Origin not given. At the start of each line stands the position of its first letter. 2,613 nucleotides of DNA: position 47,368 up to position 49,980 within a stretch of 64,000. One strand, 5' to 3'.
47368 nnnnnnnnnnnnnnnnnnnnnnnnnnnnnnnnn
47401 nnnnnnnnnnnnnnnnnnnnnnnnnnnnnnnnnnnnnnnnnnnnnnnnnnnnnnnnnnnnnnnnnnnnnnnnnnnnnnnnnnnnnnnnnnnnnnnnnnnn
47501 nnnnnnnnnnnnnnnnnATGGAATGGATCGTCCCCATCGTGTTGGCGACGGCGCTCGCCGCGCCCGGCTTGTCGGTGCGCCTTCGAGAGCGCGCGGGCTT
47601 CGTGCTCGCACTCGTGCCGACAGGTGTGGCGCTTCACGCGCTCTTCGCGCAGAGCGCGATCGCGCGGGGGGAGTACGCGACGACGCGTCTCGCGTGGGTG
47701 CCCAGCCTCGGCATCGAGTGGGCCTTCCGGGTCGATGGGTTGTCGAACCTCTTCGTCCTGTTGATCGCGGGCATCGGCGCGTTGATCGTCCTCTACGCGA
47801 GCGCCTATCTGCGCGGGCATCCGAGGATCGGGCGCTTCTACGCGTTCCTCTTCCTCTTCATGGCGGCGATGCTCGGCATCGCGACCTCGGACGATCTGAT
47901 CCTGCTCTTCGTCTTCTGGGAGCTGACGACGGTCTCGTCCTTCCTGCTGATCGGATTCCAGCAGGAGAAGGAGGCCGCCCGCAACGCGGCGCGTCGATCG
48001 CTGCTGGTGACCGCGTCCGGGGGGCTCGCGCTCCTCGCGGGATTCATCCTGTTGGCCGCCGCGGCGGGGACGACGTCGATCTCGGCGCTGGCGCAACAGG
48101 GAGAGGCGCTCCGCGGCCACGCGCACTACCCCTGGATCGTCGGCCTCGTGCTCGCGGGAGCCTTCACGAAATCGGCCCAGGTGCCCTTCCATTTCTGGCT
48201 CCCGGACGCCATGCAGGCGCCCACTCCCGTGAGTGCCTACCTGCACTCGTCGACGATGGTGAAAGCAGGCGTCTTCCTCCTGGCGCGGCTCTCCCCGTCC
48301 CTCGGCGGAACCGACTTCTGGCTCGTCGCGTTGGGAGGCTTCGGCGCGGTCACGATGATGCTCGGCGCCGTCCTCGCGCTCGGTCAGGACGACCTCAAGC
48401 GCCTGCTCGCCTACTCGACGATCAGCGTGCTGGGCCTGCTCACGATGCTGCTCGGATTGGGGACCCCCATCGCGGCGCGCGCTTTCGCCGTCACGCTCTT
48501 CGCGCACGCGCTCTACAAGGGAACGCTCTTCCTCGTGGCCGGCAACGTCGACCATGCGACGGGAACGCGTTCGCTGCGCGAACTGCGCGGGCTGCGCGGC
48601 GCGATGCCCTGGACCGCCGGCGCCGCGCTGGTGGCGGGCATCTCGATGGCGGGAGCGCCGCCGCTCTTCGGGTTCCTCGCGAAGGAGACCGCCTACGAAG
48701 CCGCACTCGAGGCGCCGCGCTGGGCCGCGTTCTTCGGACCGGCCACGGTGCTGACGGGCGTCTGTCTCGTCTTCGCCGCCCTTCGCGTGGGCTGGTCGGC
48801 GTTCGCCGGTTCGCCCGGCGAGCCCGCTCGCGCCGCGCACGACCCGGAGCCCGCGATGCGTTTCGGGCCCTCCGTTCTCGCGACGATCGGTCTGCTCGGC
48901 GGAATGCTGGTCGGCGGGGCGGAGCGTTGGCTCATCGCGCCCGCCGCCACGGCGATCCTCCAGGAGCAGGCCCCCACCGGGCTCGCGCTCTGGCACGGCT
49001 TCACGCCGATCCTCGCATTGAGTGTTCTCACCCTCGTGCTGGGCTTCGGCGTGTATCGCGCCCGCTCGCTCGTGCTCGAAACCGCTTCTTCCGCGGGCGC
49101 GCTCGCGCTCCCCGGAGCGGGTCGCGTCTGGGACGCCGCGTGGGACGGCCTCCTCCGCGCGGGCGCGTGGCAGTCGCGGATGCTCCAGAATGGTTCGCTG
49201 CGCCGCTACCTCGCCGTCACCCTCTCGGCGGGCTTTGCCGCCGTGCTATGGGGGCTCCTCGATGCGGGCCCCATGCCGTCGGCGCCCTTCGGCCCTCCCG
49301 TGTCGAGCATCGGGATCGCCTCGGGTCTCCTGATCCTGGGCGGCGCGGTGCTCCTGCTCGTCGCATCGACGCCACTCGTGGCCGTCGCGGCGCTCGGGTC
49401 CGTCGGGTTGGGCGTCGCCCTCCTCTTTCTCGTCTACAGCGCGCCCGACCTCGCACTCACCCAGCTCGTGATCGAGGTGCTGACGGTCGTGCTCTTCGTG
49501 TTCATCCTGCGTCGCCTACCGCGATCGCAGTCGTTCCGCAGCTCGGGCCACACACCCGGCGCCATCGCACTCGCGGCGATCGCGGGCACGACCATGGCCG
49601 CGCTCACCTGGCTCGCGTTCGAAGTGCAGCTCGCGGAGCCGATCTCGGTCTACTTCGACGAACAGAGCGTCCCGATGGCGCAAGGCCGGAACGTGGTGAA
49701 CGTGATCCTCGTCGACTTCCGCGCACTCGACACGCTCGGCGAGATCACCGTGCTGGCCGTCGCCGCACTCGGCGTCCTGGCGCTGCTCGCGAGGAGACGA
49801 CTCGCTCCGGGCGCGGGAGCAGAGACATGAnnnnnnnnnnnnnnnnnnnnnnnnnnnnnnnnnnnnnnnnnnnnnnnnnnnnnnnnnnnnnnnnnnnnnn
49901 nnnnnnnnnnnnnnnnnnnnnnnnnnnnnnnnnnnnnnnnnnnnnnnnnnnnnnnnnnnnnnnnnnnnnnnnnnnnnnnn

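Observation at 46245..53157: Nine-gene translationally coupled operon fusing an SbtA/SbtB-like module to a complete Mrp (MrpABCDEFG) antiporter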

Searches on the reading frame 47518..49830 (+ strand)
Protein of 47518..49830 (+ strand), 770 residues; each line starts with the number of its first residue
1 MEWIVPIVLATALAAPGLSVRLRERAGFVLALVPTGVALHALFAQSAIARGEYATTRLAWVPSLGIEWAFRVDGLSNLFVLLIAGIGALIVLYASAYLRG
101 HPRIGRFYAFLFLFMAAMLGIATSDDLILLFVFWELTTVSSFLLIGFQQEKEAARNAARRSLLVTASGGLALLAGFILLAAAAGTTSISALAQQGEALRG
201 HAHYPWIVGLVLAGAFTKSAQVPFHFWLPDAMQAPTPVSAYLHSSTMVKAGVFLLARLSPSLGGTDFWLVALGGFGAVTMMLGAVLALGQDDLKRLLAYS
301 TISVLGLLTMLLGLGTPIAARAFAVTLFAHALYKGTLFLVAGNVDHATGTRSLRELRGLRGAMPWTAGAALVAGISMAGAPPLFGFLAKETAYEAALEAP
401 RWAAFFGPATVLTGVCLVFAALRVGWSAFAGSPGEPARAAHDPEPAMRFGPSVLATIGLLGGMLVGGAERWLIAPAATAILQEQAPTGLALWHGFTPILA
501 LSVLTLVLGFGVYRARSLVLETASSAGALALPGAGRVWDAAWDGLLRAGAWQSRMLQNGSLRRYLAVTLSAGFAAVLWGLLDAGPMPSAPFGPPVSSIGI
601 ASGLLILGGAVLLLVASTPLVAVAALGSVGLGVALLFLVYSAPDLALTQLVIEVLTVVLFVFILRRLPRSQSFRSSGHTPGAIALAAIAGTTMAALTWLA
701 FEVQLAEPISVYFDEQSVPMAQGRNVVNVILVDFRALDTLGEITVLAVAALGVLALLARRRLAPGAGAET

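Call 4: search_protein_families(library=pfam, proteins=[window:47518-49830:+])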
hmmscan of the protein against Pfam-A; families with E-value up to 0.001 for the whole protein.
window:47518-49830:+ (770 aa): 4 families
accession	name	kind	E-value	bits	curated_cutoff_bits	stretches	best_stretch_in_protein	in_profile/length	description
PF00361.26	Proton_antipo_M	-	9.4e-66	222.4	21.5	1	124-404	1-283/294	NADH:quinone oxidoreductase/Mrp antiporter, TM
PF20501.3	MbhE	-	5.2e-24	84.6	27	1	683-764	7-88/98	MBH, subunit E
PF13244.11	MbhD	-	6.3e-18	65.1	27.2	1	604-669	1-67/67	MBH, subunit D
PF00662.26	Proton_antipo_N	-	5.6e-12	45.8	24.5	1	62-108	5-51/51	NADH-Ubiquinone oxidoreductase (complex I), chain 5 N-terminus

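Call 32: search_protein_families(library=ncbifam, proteins=[window:47518-49830:+], max_evalue=0.00001)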
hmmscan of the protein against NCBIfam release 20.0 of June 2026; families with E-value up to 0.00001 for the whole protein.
window:47518-49830:+ (770 aa): 79 families (the best 25 are shown)
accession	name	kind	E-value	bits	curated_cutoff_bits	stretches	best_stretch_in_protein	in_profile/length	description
NF009287.0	PRK12647.1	equivalog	4.9e-270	898.4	937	1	5-760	7-762/773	putative monovalent cation/H+ antiporter subunit A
NF009288.0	PRK12648.1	equivalog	3.4e-215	717.1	1104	1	3-764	5-780/954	monovalent cation/H+ antiporter subunit A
NF009284.0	PRK12644.1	equivalog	4.9e-195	650.5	962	1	3-761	3-765/975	Na+/H+ antiporter subunit A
NF009285.0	PRK12645.1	equivalog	2.2e-178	595.1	1028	1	10-760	13-793/804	Na+/H+ antiporter subunit A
TIGR00940.1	2a6301s01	subfamily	1.7e-176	588.9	920.45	1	31-760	32-786/793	monovalent cation:proton antiporter subunit A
NF009290.0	PRK12650.1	equivalog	1.3e-159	533.1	980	1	5-765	6-771/966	DUF4040 family protein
NF009289.0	PRK12649.1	equivalog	3.9e-147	491.8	1117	1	10-760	16-785/789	putative monovalent cation/H+ antiporter subunit A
NF009286.0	PRK12646.1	equivalog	1.4e-137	460.4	1063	1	20-758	24-789/800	DUF4040 family protein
NF005141.0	PRK06590.1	equivalog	1.9e-92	311.2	556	1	28-522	32-519/615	NADH-quinone oxidoreductase subunit L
TIGR01974.1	NDH_I_L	subfamily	6.4e-88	296.2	407.5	1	33-516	39-533/630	NADH-quinone oxidoreductase subunit L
NF005097.0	PRK06525.1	equivalog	9.4e-86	288.4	430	1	4-461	10-471/480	hydrogenase 4 subunit D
NF005626.0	PRK07376.1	equivalog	1.1e-71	242.1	963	1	28-431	43-456/675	NAD(P)H-quinone oxidoreductase subunit 5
NF005086.0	PRK06521.1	equivalog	1.8e-64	218.4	667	1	14-497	27-522/669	hydrogenase 4 subunit B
NF040617.1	F420_dehyd_FpoL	exception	9.1e-62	209.7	1050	2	202-465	228-501/669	F420H2 dehydrogenase subunit FpoL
NF005561.0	PRK07234.1-1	equivalog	5.2e-60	203.8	718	1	4-432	14-442/569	putative monovalent cation/H+ antiporter subunit D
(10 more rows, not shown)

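Call 34: find_homologous_proteins(query=window:47518-49830:+, max_evalue=1e-30)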
Query window:47518-49830:+ (770 aa): 8000 proteins with E <= 1e-30 among 8000 candidates; the best 120 are listed.
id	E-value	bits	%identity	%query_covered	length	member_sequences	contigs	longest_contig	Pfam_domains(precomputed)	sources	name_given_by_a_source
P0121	0.0e+0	1608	100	100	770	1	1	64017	PF00662.27,PF13244.12,PF20501.4,PF00361.26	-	-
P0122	0.0e+0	1213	76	100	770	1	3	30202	PF00662.27,PF13244.12,PF20501.4,PF00361.26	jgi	jgi:multicomponent Na+:H+ antiporter subunit A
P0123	0.0e+0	1212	76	100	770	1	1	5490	PF00662.27,PF13244.12,PF20501.4,PF00361.26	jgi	-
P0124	0.0e+0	1199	75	99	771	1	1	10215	PF00662.27,PF13244.12,PF20501.4,PF00361.26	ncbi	-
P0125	0.0e+0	1188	75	100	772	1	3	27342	PF00662.27,PF13244.12,PF20501.4,PF00361.26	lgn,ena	-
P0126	0.0e+0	1186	75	100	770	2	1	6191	PF00662.27,PF13244.12,PF20501.4,PF00361.26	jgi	jgi:multicomponent Na+:H+ antiporter subunit A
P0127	0.0e+0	1170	74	98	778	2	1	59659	PF00662.27,PF13244.12,PF20501.4,PF00361.26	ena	-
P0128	0.0e+0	1156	74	99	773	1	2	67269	PF00662.27,PF13244.12,PF20501.4,PF00361.26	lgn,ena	-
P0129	0.0e+0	1154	74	100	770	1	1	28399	PF00662.27,PF13244.12,PF20501.4,PF00361.26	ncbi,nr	ncbi:MAG: DUF4040 domain-containing protein [Proteobacteria bacterium]|nr:DUF4040 domain-containing 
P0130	0.0e+0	1151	73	100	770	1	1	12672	PF00662.27,PF13244.12,PF20501.4,PF00361.26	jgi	-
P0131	0.0e+0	1149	73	100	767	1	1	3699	PF00662.27,PF13244.12,PF20501.4,PF00361.26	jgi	-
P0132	0.0e+0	1146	72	97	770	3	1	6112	PF00662.27,PF13244.12,PF20501.4,PF00361.26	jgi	jgi:multicomponent Na+:H+ antiporter subunit A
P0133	0.0e+0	1129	72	100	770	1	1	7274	PF00662.27,PF13244.12,PF20501.4,PF00361.26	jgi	jgi:multicomponent Na+:H+ antiporter subunit A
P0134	0.0e+0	1122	74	100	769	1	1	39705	PF00662.27,PF13244.12,PF20501.4,PF00361.26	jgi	-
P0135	0.0e+0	1099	72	98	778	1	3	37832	PF00662.27,PF13244.12,PF20501.4,PF00361.26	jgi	jgi:multicomponent Na+:H+ antiporter subunit A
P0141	9.7e-297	1005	67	99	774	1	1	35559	PF00662.27,PF13244.12,PF20501.4,PF00361.26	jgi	-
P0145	1.6e-279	948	66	99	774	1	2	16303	PF00662.27,PF13244.12,PF20501.4,PF00361.26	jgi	jgi:multicomponent Na+:H+ antiporter subunit A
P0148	3.1e-256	871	59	99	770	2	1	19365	PF13244.12,PF20501.4,PF00361.26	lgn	-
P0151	2.1e-248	845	63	93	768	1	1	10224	PF00662.27,PF13244.12,PF20501.4,PF00361.26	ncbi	-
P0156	1.6e-207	710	54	96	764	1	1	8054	PF00662.27,PF13244.12,PF20501.4,PF00361.26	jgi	jgi:multicomponent Na+:H+ antiporter subunit A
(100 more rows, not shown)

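Call 36: find_related_loci(query=A2, collection=metagenome_contigs, flank=6000)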
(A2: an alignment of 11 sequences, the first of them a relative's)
Query A2 (770 aa) in metagenome_contigs; peptide patterns used: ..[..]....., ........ (x = any residue, [..] = any of these).
600 stretches matched a pattern (row limit reached: there are more); 596 encode a relative of the query (tblastn E <= 1e-3); the best 80 are kept; 80 distinct loci.
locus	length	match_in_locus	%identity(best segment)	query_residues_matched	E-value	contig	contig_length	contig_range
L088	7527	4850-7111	48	7-761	0e+0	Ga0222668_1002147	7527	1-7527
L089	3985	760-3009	43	15-765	0e+0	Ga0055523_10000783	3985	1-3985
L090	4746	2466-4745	47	4-757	0e+0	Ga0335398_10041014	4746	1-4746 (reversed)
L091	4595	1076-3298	44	22-760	1e-176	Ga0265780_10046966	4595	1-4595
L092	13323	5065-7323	40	7-761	8e-170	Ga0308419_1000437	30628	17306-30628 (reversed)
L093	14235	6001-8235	48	12-760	1e-169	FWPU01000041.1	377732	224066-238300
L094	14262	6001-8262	43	12-769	1e-168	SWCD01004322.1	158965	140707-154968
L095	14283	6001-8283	46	5-763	2e-166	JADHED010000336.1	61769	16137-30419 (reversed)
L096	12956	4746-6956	45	26-757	2e-165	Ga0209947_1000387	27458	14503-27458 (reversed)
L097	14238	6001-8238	46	12-757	4e-165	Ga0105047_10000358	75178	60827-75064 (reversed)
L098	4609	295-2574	45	4-761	6e-169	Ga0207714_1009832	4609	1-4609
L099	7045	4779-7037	44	9-760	2e-164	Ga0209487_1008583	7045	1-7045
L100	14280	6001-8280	43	12-769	2e-162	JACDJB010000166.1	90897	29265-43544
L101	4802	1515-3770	43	12-760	7e-165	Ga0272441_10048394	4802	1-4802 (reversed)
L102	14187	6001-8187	42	39-764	7e-161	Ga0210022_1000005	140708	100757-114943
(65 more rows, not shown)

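Call 38: find_encoding_contigs(protein=P0148, flank=8000, max_places=1)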
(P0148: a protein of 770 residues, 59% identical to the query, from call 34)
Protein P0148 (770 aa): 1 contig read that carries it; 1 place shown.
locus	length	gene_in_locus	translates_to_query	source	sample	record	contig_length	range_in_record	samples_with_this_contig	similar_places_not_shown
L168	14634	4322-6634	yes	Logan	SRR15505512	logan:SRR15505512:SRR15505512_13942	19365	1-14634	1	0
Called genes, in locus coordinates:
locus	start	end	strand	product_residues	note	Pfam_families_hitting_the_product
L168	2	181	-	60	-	?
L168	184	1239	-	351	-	PF22691:Thiolase_C_1 (faint), PF02803:Thiolase_C (weak)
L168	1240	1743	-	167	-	PF01796:OB_ChsH2_C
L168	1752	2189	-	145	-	PF01796:OB_ChsH2_C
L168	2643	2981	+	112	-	-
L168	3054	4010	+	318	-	PF05982:Sbt_1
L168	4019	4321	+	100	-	PF00543:P-II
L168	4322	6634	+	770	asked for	PF00361:Proton_antipo_M, PF13244:MbhD, PF20501:MbhE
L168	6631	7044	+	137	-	PF04039:MnhB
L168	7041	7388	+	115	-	PF00420:Oxidored_q2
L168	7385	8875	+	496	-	PF00361:Proton_antipo_M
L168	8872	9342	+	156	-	PF01899:MNHE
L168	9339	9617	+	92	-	PF02515:CoA_transf_3 (weak), PF04066:MrpF_PhaF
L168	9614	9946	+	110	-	PF03334:PhaG_MnhG_YufB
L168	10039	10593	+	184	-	-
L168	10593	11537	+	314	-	PF00582:Usp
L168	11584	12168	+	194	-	PF00731:AIRC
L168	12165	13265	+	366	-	PF22660:RS_preATP-grasp-like, PF02222:ATP-grasp, PF17769:PurK_C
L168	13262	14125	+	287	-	PF00106:adh_short, PF13561:adh_short_C2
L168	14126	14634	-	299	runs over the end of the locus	PF00126:HTH_1, PF03466:LysR_substrate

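Call 39: find_encoding_contigs(protein=P0156, flank=8000, max_places=1)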
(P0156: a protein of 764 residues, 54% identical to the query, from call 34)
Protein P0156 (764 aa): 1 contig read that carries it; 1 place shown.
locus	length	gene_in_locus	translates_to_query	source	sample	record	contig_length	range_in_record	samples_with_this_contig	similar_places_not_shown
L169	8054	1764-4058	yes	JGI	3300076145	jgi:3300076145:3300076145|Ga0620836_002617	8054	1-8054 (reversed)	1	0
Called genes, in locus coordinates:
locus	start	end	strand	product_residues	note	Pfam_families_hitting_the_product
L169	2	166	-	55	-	?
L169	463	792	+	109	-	-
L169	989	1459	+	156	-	-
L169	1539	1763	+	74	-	-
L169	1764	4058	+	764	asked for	PF00662:Proton_antipo_N, PF00361:Proton_antipo_M, PF13244:MbhD, PF20501:MbhE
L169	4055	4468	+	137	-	PF04039:MnhB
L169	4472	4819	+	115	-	PF00420:Oxidored_q2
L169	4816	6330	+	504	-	PF00361:Proton_antipo_M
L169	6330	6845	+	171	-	PF01899:MNHE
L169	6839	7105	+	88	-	PF04066:MrpF_PhaF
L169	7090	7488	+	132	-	PF03334:PhaG_MnhG_YufB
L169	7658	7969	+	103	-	-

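Call 40: find_encoding_contigs(protein=P0151, flank=8000, max_places=1)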
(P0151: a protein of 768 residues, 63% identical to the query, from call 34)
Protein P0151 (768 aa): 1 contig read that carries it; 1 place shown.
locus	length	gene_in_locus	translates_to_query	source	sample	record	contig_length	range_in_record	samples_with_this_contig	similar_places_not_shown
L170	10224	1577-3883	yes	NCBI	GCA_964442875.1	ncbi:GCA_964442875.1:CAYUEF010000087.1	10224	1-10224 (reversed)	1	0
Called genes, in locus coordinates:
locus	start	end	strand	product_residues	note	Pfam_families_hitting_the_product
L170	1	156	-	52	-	?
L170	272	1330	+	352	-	PF00892:EamA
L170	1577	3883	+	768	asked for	PF00662:Proton_antipo_N, PF00361:Proton_antipo_M, PF13244:MbhD, PF20501:MbhE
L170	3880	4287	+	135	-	PF04039:MnhB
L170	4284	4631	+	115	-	PF00420:Oxidored_q2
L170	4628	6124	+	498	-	PF00361:Proton_antipo_M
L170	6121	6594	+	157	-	PF01899:MNHE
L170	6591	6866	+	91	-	PF04066:MrpF_PhaF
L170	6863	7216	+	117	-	PF03334:PhaG_MnhG_YufB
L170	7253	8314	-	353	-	-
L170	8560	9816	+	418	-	PF00067:p450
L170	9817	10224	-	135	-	?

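Call 42: search_solved_structures(query=window:47518-49830:+, max_evalue=1e-30)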
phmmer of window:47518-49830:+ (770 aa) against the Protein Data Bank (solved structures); distinct sequences matched with E-value up to 1e-30: 39.
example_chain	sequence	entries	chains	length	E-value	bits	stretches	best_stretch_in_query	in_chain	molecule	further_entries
6z16_A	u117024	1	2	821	4.3e-135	455.6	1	29-762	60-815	Multisubunit Na+/H+ antiporter, A subunit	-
7qru_A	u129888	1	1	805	1.9e-122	413.8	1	21-760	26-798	Na+/H+ antiporter subunit A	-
7d3u_A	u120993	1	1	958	1.1e-114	388.1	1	9-764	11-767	Monovalent Na+/H+ antiporter subunit A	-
8e9g_L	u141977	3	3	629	1.4e-59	206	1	23-538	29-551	NADH-quinone oxidoreductase, L subunit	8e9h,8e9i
6hum_F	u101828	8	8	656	1.3e-57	199.4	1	21-431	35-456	NADH dehydrogenase subunit 5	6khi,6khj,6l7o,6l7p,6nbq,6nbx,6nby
4he8_L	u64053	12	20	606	2e-57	198.8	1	21-465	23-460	NADH-quinone oxidoreductase subunit 12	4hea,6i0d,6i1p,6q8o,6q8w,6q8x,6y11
9grx_F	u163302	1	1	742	8.4e-54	186.8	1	64-393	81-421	NAD(P)H-quinone oxidoreductase subunit 5, chloroplastic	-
5ldw_L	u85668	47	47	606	8.8e-53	183.4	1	27-438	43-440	NADH-ubiquinone oxidoreductase chain 5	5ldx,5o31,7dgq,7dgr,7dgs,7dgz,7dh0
5lc5_L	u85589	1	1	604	8.9e-53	183.4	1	27-438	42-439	NADH-ubiquinone oxidoreductase chain 5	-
9w2u_L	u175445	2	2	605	9e-53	183.4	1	27-438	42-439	NADH-ubiquinone oxidoreductase chain 5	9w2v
7v2d_l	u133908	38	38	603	9.8e-53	183.3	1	27-500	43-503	NADH-ubiquinone oxidoreductase chain 5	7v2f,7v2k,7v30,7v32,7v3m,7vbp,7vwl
7v2c_l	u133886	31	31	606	9.9e-53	183.3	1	27-500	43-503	NADH-ubiquinone oxidoreductase chain 5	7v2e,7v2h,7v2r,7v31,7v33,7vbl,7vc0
5lnk_L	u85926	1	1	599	1e-52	183.3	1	25-437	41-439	Mitochondrial complex I, ND5 subunit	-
6q9b_D5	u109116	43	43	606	1e-52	183.2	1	25-437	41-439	NADH-ubiquinone oxidoreductase chain 5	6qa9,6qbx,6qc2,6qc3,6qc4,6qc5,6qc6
5cod_L1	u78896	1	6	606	1.1e-52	183.2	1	27-438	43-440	NADH-ubiquinone oxidoreductase chain 5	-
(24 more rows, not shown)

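Call 56: search_protein_families(library=pfam, proteins=[L168:2643-2981:+, L168:10039-10593:+], max_evalue=0.01)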
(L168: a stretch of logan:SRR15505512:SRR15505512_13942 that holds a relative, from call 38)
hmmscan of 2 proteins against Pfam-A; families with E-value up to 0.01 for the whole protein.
L168:2643-2981:+ (112 aa): 1 family
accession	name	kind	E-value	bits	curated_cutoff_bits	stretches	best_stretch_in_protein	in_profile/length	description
PF02482.25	Ribosomal_S30AE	-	0.00034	21.7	23.7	1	10-94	8-83/88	Sigma 54 modulation protein / S30EA ribosomal protein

L168:10039-10593:+ (184 aa): 1 family
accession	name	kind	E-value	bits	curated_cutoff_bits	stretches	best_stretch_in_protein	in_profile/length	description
PF05099.18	TerB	-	0.0078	16.9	24.4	0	71-181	9-109/118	Tellurite resistance protein TerB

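Call 58: find_encoding_contigs(protein=P0141, flank=8000, max_places=1)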
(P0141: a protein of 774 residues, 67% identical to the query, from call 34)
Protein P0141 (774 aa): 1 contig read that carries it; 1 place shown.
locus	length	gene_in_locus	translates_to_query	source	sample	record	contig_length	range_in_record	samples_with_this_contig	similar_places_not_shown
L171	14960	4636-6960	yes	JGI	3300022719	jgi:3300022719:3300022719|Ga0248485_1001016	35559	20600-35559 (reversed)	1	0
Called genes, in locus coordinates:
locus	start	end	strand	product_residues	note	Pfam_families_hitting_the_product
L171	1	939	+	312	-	?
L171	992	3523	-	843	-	PF02412:TSP_3 (faint), PF01551:Peptidase_M23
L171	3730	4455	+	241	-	PF00484:Pro_CA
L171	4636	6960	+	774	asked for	PF00662:Proton_antipo_N, PF00361:Proton_antipo_M, PF13244:MbhD, PF20501:MbhE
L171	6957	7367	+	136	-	PF04039:MnhB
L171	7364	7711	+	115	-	PF00420:Oxidored_q2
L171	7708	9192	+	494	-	PF00361:Proton_antipo_M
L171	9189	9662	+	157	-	PF01899:MNHE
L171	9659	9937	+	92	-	PF04066:MrpF_PhaF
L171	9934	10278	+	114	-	PF03334:PhaG_MnhG_YufB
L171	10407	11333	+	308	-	PF00582:Usp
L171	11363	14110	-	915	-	PF00311:PEPcase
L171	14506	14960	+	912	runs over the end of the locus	PF01326:PPDK_N, PF00391:PEP-utilizers, PF02896:PEP-utilizers_C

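Call 59: find_encoding_contigs(protein=P0129, flank=8000, max_places=1)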
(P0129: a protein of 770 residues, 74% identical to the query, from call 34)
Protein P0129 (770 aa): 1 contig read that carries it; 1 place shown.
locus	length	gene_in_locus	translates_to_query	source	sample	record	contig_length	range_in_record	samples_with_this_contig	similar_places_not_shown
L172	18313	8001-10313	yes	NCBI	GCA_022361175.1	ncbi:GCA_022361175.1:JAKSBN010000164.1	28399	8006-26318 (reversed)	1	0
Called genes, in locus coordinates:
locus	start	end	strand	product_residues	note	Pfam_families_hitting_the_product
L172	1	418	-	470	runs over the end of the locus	PF03062:MBOAT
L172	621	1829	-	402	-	-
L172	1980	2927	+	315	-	PF19541:DUF6065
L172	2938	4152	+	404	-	-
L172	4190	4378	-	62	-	-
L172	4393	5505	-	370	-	PF00355:Rieske, PF19298:KshA_C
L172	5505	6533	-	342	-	PF02353:CMAS, PF13489:Methyltransf_23, PF01209:Ubie_methyltran (weak), PF13847:Methyltransf_31, PF08241:Methyltransf_11, PF08242:Methyltransf_12, PF13649:Methyltransf_25, PF08498:Sterol_MT_C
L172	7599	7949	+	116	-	-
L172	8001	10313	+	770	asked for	PF00662:Proton_antipo_N, PF00361:Proton_antipo_M, PF13244:MbhD, PF20501:MbhE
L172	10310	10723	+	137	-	PF04039:MnhB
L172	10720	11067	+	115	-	PF00420:Oxidored_q2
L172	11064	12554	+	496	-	PF00361:Proton_antipo_M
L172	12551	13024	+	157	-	PF01899:MNHE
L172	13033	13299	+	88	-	PF04066:MrpF_PhaF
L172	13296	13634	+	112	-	PF03334:PhaG_MnhG_YufB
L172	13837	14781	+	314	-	PF00582:Usp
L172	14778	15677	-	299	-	PF00126:HTH_1, PF03466:LysR_substrate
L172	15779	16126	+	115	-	PF02482:Ribosomal_S30AE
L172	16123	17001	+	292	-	PF01435:Peptidase_M48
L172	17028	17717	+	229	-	PF04391:DUF533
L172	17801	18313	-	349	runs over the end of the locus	PF00296:Bac_luciferase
